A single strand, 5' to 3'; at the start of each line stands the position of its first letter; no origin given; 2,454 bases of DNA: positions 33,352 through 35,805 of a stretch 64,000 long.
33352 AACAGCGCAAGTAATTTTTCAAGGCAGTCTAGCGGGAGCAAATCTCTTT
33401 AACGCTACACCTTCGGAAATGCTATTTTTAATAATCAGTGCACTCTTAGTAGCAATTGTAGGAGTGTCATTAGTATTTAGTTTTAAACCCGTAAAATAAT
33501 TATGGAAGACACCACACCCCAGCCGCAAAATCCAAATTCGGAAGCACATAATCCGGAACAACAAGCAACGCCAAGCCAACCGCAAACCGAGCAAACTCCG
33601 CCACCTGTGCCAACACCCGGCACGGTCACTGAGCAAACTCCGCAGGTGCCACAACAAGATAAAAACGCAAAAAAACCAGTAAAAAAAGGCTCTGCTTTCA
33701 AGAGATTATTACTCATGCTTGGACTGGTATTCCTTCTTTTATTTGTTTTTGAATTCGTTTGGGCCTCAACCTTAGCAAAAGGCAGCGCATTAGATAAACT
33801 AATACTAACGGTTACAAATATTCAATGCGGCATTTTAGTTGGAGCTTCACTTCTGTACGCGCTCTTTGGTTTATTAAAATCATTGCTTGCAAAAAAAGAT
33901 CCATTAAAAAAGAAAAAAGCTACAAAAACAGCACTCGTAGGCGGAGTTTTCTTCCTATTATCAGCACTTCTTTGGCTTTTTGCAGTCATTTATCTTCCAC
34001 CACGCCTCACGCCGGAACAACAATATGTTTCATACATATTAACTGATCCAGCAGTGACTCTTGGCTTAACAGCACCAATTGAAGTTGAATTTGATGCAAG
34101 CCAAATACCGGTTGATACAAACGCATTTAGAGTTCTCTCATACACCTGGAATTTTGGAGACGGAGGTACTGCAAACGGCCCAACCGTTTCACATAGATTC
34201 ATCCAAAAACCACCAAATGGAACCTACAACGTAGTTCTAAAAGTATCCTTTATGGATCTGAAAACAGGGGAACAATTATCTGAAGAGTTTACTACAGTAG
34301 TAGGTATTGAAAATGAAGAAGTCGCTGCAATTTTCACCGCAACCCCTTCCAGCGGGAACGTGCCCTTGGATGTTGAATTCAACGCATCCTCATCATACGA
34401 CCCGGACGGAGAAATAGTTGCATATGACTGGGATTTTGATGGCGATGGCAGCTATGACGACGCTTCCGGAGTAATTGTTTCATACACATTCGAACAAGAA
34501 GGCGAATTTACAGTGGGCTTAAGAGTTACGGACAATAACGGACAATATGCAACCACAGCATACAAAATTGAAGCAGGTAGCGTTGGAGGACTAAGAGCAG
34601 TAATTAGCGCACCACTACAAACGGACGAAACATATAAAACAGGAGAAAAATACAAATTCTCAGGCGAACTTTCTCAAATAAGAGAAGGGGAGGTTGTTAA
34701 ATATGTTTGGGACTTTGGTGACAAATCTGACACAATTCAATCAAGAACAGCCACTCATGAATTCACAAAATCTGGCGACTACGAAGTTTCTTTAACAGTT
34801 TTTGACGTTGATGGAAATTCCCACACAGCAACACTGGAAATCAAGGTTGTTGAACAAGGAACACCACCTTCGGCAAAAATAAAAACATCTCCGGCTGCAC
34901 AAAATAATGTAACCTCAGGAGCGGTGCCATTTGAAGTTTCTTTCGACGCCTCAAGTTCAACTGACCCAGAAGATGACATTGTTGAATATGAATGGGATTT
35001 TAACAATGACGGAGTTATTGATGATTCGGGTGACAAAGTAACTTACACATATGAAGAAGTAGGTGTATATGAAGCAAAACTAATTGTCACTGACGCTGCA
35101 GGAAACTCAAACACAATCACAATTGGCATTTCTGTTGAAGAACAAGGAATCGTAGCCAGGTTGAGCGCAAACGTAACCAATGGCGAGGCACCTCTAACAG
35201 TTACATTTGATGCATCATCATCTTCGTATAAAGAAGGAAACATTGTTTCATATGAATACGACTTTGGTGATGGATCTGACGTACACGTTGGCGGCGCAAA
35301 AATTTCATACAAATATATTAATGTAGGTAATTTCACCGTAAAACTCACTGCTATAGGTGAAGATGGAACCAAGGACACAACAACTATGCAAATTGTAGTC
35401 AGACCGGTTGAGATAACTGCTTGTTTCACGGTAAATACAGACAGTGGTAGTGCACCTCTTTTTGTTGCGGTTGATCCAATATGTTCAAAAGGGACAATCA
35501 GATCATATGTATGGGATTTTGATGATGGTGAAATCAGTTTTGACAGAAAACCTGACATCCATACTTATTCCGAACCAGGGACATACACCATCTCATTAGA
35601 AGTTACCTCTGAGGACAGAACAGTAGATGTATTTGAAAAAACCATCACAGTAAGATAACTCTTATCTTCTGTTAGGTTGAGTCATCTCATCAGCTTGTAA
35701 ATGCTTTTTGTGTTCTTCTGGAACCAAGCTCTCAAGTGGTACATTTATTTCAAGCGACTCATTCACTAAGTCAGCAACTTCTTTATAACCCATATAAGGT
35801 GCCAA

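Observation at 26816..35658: Four-gene operon combining triplicated VirB2/TrbC-like pilin hairpins with PKD-array giants: candidate novel cell-surface apparatus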

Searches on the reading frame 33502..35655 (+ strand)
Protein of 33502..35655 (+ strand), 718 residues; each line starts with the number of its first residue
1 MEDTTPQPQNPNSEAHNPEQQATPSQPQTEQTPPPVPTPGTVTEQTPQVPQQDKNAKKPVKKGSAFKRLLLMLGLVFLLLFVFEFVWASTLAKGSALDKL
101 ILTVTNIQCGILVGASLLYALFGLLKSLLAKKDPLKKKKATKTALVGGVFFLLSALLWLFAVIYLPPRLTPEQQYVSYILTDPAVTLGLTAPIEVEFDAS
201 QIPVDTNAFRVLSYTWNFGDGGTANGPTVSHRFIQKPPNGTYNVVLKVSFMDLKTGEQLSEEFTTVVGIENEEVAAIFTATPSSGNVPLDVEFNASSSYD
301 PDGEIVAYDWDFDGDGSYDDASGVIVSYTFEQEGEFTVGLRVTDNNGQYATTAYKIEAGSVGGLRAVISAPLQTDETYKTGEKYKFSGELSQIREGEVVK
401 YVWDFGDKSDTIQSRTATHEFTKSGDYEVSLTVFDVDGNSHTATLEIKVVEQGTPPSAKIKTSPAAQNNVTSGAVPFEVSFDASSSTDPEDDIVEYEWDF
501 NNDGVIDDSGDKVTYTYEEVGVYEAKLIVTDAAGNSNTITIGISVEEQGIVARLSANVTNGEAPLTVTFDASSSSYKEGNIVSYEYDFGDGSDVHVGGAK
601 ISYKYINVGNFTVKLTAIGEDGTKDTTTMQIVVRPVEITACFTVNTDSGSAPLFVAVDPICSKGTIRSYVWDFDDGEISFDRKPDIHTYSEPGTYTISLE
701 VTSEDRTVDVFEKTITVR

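Call 3: search_protein_families(library=pfam, proteins=[window:33502-35655:+], max_evalue=1)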
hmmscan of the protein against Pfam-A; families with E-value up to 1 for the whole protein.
window:33502-35655:+ (718 aa): 25 families
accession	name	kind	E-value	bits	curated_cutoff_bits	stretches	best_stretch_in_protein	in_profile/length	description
PF18911.6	PKD_4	-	5e-86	283.3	27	6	372-449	8-85/85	PKD domain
PF00801.26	PKD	-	2.2e-64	213.8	23.5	6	278-352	4-75/80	PKD domain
PF22352.2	K319L-like_PKD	-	9.3e-21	74.1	27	4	290-355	13-81/84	K319L-like, PKD domain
PF07495.19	Y_Y_Y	-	1.2e-07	31.9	26.6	2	576-633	2-64/65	Y_Y_Y domain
PF15418.12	DUF4625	-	7.5e-06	26.7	27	2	466-545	45-130/131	Domain of unknown function (DUF4625)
PF21027.3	Sde0182_C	-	1e-05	26.4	27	2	478-547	1-53/83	Cellulose-binding protein Sde0182, C-terminal domain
PF08329.16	ChitinaseA_N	-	5.6e-05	23.3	21.2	1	408-451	66-109/133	Chitinase A, N-terminal domain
PF18981.6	InlK_D3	-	0.00047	20.6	25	1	411-448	35-72/75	Internalin K domain (D3/D4)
PF19077.6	Big_13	-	0.0015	19.4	27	0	510-540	61-94/102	Bacterial Ig-like domain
PF07559.19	FlgE_D2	-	0.0036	18.2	22.7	1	417-572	12-123/142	Flagellar basal body protein FlaE D2 domain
PF16967.11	TcfC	-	0.004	17.1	29.4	0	592-631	27-66/68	E-set like domain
PF04234.18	CopC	-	0.015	16.7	23.3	0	411-444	52-87/92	CopC domain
PF09925.14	DUF2157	-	0.017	15.3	32.4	1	44-164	12-116/146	Predicted membrane protein (DUF2157)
PF19779.4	DUF6264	-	0.019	15.6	31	1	6-164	15-175/183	Family of unknown function (DUF6264)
PF08327.17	AHSA1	-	0.021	15.5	22.1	0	379-433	42-94/125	Activator of Hsp90 ATPase homolog 1-like protein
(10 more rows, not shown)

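Call 4: search_protein_families(library=ncbifam, proteins=[window:33502-35655:+], max_evalue=1)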
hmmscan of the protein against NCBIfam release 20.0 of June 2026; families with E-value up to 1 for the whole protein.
window:33502-35655:+ (718 aa): 6 families
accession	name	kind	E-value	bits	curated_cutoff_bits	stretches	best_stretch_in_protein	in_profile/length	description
TIGR00864.1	PCC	subfamily_domain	1.5e-23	81.3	1861.4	3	495-655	1339-1494/2700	polycystin cation channel protein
NF058578.1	CPR_pilus_PamR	equivalog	4.8e-06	25.6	300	2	409-466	191-253/297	pilus system RbmA-like protein PamR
NF033707.1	T9SS_sortase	equivalog_domain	0.00028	18.7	420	1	423-467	962-1006/1095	type IX secretion system sortase PorU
NF033932.1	LapB_rpt_80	domain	0.0078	16.5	45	0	609-633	1-25/83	LapB repeat-containing protein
NF045849.1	ICE_MMCAP2_0565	equivalog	0.0079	15.9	40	1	98-163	10-75/80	Mbov_0395 family pilin-like conjugal transfer protein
TIGR03769.1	P_ac_wall_RPT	domain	0.25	11.9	30.9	1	688-705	8-27/41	TIGR03769 domain-containing protein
